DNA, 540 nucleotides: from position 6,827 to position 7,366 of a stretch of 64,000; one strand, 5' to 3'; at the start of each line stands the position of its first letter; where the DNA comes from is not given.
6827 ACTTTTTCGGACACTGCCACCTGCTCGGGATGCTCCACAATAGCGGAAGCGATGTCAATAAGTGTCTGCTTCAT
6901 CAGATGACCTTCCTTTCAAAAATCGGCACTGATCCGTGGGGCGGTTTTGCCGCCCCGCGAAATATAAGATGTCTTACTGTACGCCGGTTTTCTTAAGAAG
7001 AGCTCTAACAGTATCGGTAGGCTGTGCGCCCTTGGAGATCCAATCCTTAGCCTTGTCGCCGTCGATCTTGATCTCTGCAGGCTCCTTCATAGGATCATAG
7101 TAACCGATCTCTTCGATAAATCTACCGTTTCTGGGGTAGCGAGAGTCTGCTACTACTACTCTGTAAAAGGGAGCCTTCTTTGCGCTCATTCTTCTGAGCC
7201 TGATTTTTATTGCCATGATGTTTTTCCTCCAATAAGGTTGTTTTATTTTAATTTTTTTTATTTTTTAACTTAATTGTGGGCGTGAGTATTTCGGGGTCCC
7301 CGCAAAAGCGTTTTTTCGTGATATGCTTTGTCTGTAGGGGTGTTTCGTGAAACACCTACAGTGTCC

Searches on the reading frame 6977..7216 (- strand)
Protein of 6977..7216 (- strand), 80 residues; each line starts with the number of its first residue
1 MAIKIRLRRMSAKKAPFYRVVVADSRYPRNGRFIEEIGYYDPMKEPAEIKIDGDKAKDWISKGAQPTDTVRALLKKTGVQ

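Call 61: find_encoding_contigs(protein=window:6977-7216:-, flank=1200, max_places=10)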
Protein seq(80 aa) (80 aa): no gene with exactly this product is on record in the collection.
